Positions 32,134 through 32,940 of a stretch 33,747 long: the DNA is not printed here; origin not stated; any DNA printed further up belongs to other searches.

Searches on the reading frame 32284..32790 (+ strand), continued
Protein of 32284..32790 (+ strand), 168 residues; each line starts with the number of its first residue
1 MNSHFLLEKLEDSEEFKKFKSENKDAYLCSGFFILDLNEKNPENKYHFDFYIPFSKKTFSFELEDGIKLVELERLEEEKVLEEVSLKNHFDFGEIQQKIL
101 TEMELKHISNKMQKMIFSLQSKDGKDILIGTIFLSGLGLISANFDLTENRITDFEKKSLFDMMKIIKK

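Call 26: find_related_loci(query=A1, collection=genome_contigs, flank=6000)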
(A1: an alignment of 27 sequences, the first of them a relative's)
Query A1 (168 aa) in genome_contigs; peptide patterns used: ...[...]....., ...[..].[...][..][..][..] (x = any residue, [..] = any of these).
148 stretches matched a pattern; 39 encode a relative of the query (tblastn E <= 1e-3); 39 distinct loci.
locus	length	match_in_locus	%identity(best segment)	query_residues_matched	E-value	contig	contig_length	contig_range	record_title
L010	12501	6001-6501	75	1-168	3e-78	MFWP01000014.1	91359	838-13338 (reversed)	MAG: Candidatus Pacearchaeota archaeon RBG_19FT_COMBO_34_9 rbg_19ft_combo_scaffold_790, whole genome shotgun sequence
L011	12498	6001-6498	73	1-168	2e-75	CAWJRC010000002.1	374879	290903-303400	MAG: uncultured archaeon isolate MFD03726.bin.2.13 genome assembly, contig: contig_25028, whole genome shotgun sequence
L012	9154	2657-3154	71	1-167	7e-75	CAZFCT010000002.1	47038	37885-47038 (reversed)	MAG TPA_asm: Candidatus Woesearchaeota archaeon isolate SRP192927_co6_245 genome assembly, contig: NODE_1113_length_4703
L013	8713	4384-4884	70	1-168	8e-75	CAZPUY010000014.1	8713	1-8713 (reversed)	MAG TPA_asm: Candidatus Woesearchaeota archaeon isolate SRP185410_co2_286 genome assembly, contig: NODE_10705_length_871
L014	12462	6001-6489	68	1-163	1e-72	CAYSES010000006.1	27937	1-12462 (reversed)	MAG TPA_asm: Candidatus Woesearchaeota archaeon isolate binchicken_co150_92 genome assembly, contig: NODE_3581_length_27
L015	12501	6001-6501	68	1-168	2e-68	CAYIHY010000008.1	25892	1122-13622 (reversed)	MAG TPA_asm: Candidatus Woesearchaeota archaeon isolate ERP119705_co22_17 genome assembly, contig: NODE_1528_length_2589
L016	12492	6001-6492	69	1-166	7e-67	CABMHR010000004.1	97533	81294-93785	uncultured archaeon isolate LFW-273_1 genome assembly, contig: LFW2731_4, whole genome shotgun sequence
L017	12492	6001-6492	65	1-167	3e-66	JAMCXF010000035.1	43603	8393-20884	MAG: Candidatus Pacearchaeota archaeon isolate FK_Sedi_B_Bin.435 NODE_2293_length_43638_cov_4.83135, whole genome shotgu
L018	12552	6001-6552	61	1-168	2e-66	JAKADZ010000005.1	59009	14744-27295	MAG: Nanoarchaeota archaeon isolate WY1.bin114 NODE_769_length_59009_cov_5.229476, whole genome shotgun sequence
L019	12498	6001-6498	66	1-168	7e-66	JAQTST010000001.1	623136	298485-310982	MAG: Candidatus Nanoarchaeia archaeon isolate STB_23 NODE_19_length_623136_cov_7.985893_Sandtown_B, whole genome shotgun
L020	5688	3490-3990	61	1-168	1e-64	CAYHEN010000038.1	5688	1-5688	MAG TPA_asm: Candidatus Woesearchaeota archaeon isolate ERP119705_co12_12 genome assembly, contig: NODE_18878_length_568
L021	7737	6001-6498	62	1-167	3e-60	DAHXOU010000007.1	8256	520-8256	MAG TPA_asm: Nanoarchaeota archaeon isolate clean1862 k141_79876, whole genome shotgun sequence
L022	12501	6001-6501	58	1-168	2e-59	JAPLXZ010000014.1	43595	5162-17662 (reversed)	MAG: Candidatus Pacearchaeota archaeon isolate LacPavin_0920_SED3_MAG_32_16 LacPavin_0920_SED3_scaffold_1085163, whole g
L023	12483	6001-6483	54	1-163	8e-50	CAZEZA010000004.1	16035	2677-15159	MAG TPA_asm: Candidatus Woesearchaeota archaeon isolate binchicken_co116_288 genome assembly, contig: NODE_3672_length_1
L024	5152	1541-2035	52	1-168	5e-48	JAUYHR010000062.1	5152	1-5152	MAG: Nanoarchaeota archaeon isolate C24_maxbin.164_sub C24_k141_893975, whole genome shotgun sequence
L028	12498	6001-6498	48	1-168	5e-45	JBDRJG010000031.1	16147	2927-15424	MAG: Candidatus Iainarchaeum archaeon isolate MEGAHIT-group-1.632 k141_9507986, whole genome shotgun sequence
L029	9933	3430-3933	48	1-168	2e-43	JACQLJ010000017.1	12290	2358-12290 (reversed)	MAG: Candidatus Pacearchaeota archaeon isolate NC_groundwater_1200_Ag_S-0.1um_34_115 S_p1_S3_coassembly_k141_1148412, wh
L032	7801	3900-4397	49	1-168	8e-42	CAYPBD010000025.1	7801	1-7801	MAG TPA_asm: Candidatus Woesearchaeota archaeon isolate binchicken_co34_497 genome assembly, contig: NODE_16664_length_7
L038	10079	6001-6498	44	1-167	3e-38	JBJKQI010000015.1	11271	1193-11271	MAG: Candidatus Pacearchaeota archaeon isolate Bin_30 S1Ck127_2840263_flag_0_multi_15.9865_len_11271, whole genome shotg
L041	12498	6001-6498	42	1-168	4e-35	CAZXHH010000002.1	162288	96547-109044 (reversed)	MAG TPA_asm: Candidatus Woesearchaeota archaeon isolate SRP220891_co1_51 genome assembly, contig: NODE_97_length_162288_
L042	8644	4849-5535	36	1-168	2e-35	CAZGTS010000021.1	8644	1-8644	MAG TPA_asm: Candidatus Woesearchaeota archaeon isolate binchicken_co181_128 genome assembly, contig: NODE_16977_length_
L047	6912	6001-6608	36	1-168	7e-26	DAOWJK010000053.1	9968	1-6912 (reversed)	MAG TPA_asm: Nanoarchaeota archaeon isolate CSMAG_2067 CSMAG_2067_k141_1060876_length_9968_cov_17.8858, whole genome sho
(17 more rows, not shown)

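Call 28: search_protein_families(library=pfam, proteins=[P0217, P0251, P0177, P0180, P0169, P0171, P0213, P0235, P0198, P0215], max_evalue=0.01)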
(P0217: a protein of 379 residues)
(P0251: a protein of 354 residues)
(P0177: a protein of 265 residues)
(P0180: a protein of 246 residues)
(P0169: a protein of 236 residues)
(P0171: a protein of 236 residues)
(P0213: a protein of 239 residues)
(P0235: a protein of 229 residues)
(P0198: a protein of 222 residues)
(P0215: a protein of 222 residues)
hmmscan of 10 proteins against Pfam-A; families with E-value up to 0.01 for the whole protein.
P0217 (379 aa): 7 families
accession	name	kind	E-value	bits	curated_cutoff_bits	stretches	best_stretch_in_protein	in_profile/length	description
PF08241.18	Methyltransf_11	-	7.6e-18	65.4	21.2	1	206-297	1-91/95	Methyltransferase domain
PF13649.12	Methyltransf_25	-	7.5e-17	62.3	27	1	205-295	1-95/97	Methyltransferase domain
PF13847.12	Methyltransf_31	-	1.9e-13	50.8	27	1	200-305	2-113/145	Methyltransferase domain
PF01209.24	Ubie_methyltran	-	3.4e-12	46.7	20.1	1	195-298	41-148/233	ubiE/COQ5 methyltransferase family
PF13489.12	Methyltransf_23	-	1.7e-11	44.6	27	1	185-349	4-163/164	Methyltransferase domain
PF08242.18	Methyltransf_12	-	8.9e-09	36.4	30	1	206-296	1-95/98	Methyltransferase domain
PF03848.20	TehB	-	0.0019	18.1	20.4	1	191-246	20-78/193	Tellurite resistance protein TehB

P0251 (354 aa): 1 family
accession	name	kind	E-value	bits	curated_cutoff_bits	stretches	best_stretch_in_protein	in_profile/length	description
PF10150.14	RNase_E_G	-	6.2e-43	147.6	25.5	1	137-297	1-161/270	Ribonuclease E/G family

P0177 (265 aa): 0 families

P0180 (246 aa): 0 families

P0169 (236 aa): 0 families

P0171 (236 aa): 0 families

P0213 (239 aa): 0 families

P0235 (229 aa): 0 families

P0198 (222 aa): 0 families

P0215 (222 aa): 0 families

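Call 30: find_encoding_contigs(protein=P0002, flank=5000, max_places=2)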
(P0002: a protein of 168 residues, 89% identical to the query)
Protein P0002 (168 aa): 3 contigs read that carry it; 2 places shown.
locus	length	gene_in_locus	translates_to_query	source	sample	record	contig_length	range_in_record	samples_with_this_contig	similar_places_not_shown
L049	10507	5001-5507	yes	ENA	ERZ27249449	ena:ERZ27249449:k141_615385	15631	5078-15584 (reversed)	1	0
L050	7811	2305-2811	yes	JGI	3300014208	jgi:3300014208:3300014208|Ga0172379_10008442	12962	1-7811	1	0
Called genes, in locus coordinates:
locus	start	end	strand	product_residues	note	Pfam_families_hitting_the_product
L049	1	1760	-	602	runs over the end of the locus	?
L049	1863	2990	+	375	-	PF00579:tRNA-synt_1b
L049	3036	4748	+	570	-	PF08915:tRNA-Thr_ED, PF00587:tRNA-synt_2b, PF03129:HGTP_anticodon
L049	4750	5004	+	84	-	-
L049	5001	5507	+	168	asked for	-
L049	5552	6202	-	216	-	PF01209:Ubie_methyltran, PF13489:Methyltransf_23, PF13847:Methyltransf_31, PF13649:Methyltransf_25, PF08241:Methyltransf_11, PF08242:Methyltransf_12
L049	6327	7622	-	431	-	PF01048:PNP_UDP_1, PF00156:Pribosyltran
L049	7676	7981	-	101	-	-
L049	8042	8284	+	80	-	PF13396:PLDc_N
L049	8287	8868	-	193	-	PF00596:Aldolase_II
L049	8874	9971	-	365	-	PF01008:IF-2B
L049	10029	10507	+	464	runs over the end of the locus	PF04055:Radical_SAM, PF16199:Radical_SAM_C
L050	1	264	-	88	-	?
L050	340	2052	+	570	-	PF08915:tRNA-Thr_ED, PF00587:tRNA-synt_2b, PF03129:HGTP_anticodon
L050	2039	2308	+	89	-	-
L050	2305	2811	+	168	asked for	-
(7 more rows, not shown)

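Call 31: find_encoding_contigs(protein=P0004, flank=5000, max_places=2)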
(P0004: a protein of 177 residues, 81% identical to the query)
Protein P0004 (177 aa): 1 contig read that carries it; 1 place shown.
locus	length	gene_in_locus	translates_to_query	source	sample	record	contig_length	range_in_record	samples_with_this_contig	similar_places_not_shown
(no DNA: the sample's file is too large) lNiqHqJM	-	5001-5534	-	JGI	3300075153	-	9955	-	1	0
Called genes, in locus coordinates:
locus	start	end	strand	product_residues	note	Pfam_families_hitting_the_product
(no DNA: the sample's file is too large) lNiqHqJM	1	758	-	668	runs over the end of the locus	-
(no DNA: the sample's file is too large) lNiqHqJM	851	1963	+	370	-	PF00579:tRNA-synt_1b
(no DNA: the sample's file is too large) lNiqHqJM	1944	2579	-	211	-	-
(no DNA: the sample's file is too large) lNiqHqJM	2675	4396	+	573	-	PF08915:tRNA-Thr_ED, PF00587:tRNA-synt_2b, PF03129:HGTP_anticodon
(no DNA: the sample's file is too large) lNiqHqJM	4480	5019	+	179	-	PF01936:NYN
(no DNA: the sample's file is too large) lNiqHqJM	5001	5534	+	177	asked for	-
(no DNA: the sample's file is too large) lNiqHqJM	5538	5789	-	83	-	-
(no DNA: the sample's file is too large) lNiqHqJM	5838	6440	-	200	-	PF01209:Ubie_methyltran, PF13489:Methyltransf_23, PF05175:MTS (weak), PF13847:Methyltransf_31, PF08241:Methyltransf_11, PF08242:Methyltransf_12, PF13649:Methyltransf_25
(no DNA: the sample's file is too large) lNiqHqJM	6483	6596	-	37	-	-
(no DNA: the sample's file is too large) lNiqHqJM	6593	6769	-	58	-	?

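Call 32: find_encoding_contigs(protein=P0006, flank=5000, max_places=2)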
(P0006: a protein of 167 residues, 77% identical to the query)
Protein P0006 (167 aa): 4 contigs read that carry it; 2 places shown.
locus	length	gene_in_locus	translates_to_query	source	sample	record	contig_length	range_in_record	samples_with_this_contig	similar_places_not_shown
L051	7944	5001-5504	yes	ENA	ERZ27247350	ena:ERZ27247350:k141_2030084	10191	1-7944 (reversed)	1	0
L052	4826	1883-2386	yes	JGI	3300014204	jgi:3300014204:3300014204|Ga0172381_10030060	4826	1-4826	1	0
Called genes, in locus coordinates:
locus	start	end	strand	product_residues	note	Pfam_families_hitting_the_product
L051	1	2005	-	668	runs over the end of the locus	-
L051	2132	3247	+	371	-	PF00579:tRNA-synt_1b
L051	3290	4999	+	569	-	PF08915:tRNA-Thr_ED, PF00587:tRNA-synt_2b, PF03129:HGTP_anticodon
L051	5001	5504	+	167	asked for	-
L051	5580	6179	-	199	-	PF01209:Ubie_methyltran, PF13489:Methyltransf_23, PF13847:Methyltransf_31, PF13649:Methyltransf_25, PF08241:Methyltransf_11, PF08242:Methyltransf_12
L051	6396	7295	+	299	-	-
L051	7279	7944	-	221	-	?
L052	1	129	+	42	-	?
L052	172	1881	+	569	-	PF08915:tRNA-Thr_ED, PF00587:tRNA-synt_2b, PF03129:HGTP_anticodon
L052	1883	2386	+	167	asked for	-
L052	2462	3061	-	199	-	PF01209:Ubie_methyltran, PF13489:Methyltransf_23, PF13847:Methyltransf_31, PF13649:Methyltransf_25, PF08241:Methyltransf_11, PF08242:Methyltransf_12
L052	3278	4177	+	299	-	-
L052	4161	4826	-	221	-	?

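Call 38: search_solved_structures(query=A2, max_evalue=10, show_alignments=1)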
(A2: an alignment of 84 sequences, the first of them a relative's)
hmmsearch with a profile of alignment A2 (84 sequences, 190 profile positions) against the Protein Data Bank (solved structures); distinct sequences matched with E-value up to 10: 1.
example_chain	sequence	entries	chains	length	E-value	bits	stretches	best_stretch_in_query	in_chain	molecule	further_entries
8g2z_0F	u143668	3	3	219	1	12.3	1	31-95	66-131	CFAM166C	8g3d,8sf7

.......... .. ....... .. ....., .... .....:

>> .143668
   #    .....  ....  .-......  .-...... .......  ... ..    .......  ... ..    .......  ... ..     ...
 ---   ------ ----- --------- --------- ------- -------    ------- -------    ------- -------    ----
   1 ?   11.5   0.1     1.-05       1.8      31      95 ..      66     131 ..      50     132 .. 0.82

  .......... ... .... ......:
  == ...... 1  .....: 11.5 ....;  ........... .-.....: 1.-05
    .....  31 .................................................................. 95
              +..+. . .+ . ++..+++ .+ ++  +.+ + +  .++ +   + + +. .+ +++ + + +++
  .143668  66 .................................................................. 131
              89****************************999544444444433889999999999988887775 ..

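Call 39: search_protein_families(library=pfam, alignment_id=A2, max_evalue=1)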
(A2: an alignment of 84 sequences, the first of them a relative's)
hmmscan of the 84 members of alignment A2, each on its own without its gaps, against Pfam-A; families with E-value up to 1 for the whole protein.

A. member 1, P0001 (168 aa): 0 families

B. families by the number of members that match (of 84 scanned): 92 families (the first 25 are shown)
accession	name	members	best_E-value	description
PF03413.25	PepSY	7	0.0018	Peptidase propeptide and YPEB domain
PF05504.16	Spore_GerAC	2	0.028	Spore germination B3/ GerAC like, C-terminal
PF25513.1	P2_C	2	0.028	Viral coat protein P2 C-terminal domain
PF17303.7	DUF5352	1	0.00015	Family of unknown function (DUF5352)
PF13443.12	HTH_26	1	0.00091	Cro/C1-type HTH DNA-binding domain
PF13476.12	AAA_23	1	0.0013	AAA domain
PF08950.16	DUF1861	1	0.003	Protein of unknown function (DUF1861)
PF17321.7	Vac17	1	0.0039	Vacuole-related protein 17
PF16834.11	CSM2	1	0.0041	Shu complex component Csm2, DNA-binding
PF04822.18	Takusan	1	0.0047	Takusan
PF17561.7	TssO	1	0.0048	Type VI secretion system, TssO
PF08468.16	MTS_N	1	0.0049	Methyltransferase small domain N-terminal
PF06565.18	DM10_dom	1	0.0065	DM10 domain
PF15760.10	DLEU7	1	0.0089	Leukemia-associated protein 7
PF24103.1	NT_N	1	0.0095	Neurotrophin 1 N-terminal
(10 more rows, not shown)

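Call 40: list_cluster_members(proteins=[P0177, P0180, P0169, P0171, P0213, P0217, P0261, P0266, P0269, P0244])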
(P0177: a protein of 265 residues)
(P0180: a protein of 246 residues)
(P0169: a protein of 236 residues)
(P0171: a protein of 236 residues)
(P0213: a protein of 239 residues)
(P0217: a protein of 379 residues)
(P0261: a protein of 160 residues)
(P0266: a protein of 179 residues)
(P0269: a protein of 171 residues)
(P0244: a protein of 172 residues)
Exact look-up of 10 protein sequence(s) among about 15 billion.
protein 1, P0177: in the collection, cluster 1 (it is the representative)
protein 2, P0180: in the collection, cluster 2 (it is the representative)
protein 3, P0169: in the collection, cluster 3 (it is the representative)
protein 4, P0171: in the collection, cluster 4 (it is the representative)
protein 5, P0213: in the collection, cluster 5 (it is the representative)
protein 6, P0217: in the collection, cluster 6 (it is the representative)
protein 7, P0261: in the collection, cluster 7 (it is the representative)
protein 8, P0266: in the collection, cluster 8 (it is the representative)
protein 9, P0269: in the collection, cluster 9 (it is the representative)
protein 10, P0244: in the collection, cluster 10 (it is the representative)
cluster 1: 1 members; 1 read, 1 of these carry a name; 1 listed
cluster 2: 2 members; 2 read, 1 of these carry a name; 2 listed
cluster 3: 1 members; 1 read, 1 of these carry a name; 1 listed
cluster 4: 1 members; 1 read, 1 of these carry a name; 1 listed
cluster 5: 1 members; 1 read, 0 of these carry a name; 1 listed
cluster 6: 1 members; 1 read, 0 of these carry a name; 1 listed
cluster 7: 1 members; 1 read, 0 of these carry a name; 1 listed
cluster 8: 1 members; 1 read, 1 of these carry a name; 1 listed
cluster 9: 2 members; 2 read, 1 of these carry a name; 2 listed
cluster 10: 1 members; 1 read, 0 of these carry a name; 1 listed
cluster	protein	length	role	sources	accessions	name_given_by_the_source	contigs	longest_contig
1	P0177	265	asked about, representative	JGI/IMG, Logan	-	hypothetical protein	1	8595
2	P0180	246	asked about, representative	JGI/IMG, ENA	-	-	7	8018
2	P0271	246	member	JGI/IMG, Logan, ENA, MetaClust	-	\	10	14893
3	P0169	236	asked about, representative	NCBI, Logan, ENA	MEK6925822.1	MAG: hypothetical protein AABW50_00945 [Nanoarchaeota archaeon]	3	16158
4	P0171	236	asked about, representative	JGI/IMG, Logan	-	hypothetical protein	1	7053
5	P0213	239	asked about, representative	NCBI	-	-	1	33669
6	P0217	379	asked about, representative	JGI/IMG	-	-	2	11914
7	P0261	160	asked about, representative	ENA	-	-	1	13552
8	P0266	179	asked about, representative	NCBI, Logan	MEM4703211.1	MAG: hypothetical protein QXP53_01875 [Candidatus Pacearchaeota archaeon]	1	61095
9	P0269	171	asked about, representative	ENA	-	-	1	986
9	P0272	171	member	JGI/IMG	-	hypothetical protein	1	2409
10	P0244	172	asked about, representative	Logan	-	-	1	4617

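Call 41: find_encoding_contigs(protein=P0213, flank=6000, max_places=2)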
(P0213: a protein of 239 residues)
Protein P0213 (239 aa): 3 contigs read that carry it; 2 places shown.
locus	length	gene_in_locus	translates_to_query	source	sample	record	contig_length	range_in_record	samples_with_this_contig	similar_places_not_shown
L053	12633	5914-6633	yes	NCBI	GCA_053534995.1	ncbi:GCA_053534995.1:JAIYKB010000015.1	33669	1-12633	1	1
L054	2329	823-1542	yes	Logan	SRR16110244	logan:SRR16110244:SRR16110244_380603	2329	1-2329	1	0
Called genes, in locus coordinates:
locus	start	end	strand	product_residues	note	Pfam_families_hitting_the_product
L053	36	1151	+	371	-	PF00579:tRNA-synt_1b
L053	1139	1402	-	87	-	PF06610:AlaE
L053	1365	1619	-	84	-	PF06610:AlaE (weak)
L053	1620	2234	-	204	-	-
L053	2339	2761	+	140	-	-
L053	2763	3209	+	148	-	-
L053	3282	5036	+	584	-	PF08915:tRNA-Thr_ED, PF00587:tRNA-synt_2b, PF03129:HGTP_anticodon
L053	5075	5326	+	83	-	-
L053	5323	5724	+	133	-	PF01850:PIN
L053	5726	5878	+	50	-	-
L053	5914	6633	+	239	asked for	-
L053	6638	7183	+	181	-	PF00300:His_Phos_1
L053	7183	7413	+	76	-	PF07866:DUF1653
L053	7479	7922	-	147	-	-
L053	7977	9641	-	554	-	PF00749:tRNA-synt_1c, PF03950:tRNA-synt_1c_C, PF20974:tRNA-synt_1c_C2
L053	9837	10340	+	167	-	-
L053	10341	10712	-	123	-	-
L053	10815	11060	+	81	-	-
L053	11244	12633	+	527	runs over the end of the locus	-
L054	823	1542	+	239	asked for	-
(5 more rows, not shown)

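Call 42: find_encoding_contigs(protein=P0217, flank=5000, max_places=2)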
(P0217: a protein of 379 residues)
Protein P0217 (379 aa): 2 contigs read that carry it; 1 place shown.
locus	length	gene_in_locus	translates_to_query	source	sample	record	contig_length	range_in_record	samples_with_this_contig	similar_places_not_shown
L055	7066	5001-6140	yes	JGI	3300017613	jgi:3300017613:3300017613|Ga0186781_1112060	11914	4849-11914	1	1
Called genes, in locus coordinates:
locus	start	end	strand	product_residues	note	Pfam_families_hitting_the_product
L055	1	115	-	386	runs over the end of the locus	PF01490:Aa_trans (weak), PF03222:Trp_Tyr_perm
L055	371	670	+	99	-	-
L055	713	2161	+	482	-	PF00587:tRNA-synt_2b, PF03129:HGTP_anticodon, PF09180:ProRS-C_1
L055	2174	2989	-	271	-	PF01040:UbiA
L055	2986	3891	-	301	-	PF01916:DS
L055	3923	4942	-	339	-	-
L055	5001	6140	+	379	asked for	PF01209:Ubie_methyltran, PF13489:Methyltransf_23, PF13847:Methyltransf_31, PF08241:Methyltransf_11, PF08242:Methyltransf_12, PF13649:Methyltransf_25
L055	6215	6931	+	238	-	-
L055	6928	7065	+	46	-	?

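Call 49: search_solved_structures(query=L049:5552-6202:-, max_evalue=0.00001)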
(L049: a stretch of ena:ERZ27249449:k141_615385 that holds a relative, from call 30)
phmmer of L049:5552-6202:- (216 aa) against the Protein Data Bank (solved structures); distinct sequences matched with E-value up to 0.00001: 17.
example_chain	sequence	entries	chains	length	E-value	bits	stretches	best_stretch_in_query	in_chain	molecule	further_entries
1ve3_A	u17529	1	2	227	4.2e-09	39.8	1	20-156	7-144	hypothetical protein PH0226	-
5cm2_Z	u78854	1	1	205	5.4e-09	39.4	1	55-203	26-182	TRNA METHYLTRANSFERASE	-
1vlm_A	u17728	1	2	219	3e-08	37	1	52-199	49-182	SAM-dependent methyltransferase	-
4iv8_A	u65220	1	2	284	1.4e-07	34.8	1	51-156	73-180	Phosphoethanolamine N-methyltransferase,putative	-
3dh0_A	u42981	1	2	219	3e-07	33.7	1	53-169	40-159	SAM dependent methyltransferase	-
1wzn_A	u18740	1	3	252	3.1e-07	33.6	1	47-199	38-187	SAM-dependent methyltransferase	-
3sm3_A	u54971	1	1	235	4e-07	33.3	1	51-152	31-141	SAM-dependent methyltransferases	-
4ine_A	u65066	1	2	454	4.9e-07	33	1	54-206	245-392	Protein PMT-2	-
3l8d_A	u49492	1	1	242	6.9e-07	32.5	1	48-161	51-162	Methyltransferase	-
2p8j_A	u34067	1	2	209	1.3e-06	31.6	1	51-195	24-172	S-adenosylmethionine-dependent methyltransferase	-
9w6x_A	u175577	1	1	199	1.9e-06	31.1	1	45-150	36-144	YtkW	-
4mwz_A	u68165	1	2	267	2.2e-06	30.9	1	50-157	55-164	Phosphoethanolamine N-methyltransferase, putative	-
4iv0_A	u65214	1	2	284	2.8e-06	30.5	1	50-157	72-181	Phosphoethanolamine N-methyltransferase, putative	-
6uak_A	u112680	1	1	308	3.1e-06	30.4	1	53-145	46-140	SAM dependent methyltransferase LahSB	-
3dtn_A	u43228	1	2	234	3.2e-06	30.4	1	52-145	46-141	Putative Methyltransferase MM_2633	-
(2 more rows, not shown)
